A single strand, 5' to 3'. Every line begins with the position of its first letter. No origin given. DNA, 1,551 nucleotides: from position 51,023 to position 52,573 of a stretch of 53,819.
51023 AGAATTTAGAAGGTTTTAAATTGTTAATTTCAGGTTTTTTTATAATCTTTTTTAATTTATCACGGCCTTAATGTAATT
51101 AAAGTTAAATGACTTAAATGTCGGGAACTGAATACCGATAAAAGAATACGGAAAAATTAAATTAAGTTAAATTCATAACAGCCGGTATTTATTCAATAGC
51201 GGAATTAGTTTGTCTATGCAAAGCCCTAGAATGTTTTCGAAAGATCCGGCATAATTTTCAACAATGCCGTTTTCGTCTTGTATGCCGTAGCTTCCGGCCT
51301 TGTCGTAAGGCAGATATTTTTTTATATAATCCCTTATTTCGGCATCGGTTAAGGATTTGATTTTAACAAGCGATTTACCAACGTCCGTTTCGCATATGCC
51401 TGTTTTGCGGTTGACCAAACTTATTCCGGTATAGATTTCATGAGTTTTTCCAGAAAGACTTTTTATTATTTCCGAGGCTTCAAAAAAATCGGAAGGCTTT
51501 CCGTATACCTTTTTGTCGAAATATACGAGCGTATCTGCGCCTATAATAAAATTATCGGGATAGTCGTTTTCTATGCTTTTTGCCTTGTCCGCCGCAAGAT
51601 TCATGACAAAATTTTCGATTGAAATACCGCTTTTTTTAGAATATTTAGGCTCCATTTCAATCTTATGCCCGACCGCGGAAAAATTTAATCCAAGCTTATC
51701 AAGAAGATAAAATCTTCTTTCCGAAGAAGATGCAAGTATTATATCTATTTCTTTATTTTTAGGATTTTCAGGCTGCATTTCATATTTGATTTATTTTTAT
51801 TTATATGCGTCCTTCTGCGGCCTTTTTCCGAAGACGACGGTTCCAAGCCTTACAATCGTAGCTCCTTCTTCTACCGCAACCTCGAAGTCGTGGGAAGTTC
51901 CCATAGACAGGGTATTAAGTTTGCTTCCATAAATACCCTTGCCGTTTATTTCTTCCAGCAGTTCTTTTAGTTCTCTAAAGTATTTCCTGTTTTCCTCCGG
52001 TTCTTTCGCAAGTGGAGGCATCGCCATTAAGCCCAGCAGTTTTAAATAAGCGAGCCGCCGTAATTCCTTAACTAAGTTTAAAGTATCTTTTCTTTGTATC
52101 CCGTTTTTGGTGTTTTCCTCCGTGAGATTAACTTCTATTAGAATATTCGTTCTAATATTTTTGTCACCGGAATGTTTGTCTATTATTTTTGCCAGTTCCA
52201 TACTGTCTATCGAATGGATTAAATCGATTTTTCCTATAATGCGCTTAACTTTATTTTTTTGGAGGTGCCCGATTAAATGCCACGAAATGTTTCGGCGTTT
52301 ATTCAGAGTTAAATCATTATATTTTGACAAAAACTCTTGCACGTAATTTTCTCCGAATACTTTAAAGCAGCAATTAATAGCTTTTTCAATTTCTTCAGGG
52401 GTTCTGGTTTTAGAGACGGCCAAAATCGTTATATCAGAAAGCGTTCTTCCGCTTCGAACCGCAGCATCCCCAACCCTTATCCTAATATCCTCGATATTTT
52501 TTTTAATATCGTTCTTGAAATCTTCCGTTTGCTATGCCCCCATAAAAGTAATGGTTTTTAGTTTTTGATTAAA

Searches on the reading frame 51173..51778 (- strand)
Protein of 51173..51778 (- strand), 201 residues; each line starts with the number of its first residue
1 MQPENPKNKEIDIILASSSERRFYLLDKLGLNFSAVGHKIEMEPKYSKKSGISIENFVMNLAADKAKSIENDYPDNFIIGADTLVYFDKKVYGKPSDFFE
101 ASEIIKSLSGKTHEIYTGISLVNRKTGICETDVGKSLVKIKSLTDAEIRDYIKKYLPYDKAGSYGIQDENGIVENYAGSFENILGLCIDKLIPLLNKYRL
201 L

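Call 80: search_protein_families(library=pfam, proteins=[window:51173-51778:-], max_evalue=0.001)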
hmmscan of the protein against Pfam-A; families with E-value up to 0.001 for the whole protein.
window:51173-51778:- (201 aa): 1 family
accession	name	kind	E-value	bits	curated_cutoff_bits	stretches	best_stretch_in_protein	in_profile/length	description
PF02545.19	Maf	-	1.1e-44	152.8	27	1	13-197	2-186/187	Maf-like protein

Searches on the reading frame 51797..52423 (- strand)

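Call 80: search_protein_families(library=pfam, proteins=[window:51797-52423:-], max_evalue=0.001)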
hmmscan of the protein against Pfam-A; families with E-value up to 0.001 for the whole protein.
window:51797-52423:- (208 aa): 1 family
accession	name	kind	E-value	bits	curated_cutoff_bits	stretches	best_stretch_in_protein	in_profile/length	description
PF01168.26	Ala_racemase_N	-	1.7e-15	57.8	24.1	1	21-202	49-220/220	Alanine racemase, N-terminal domain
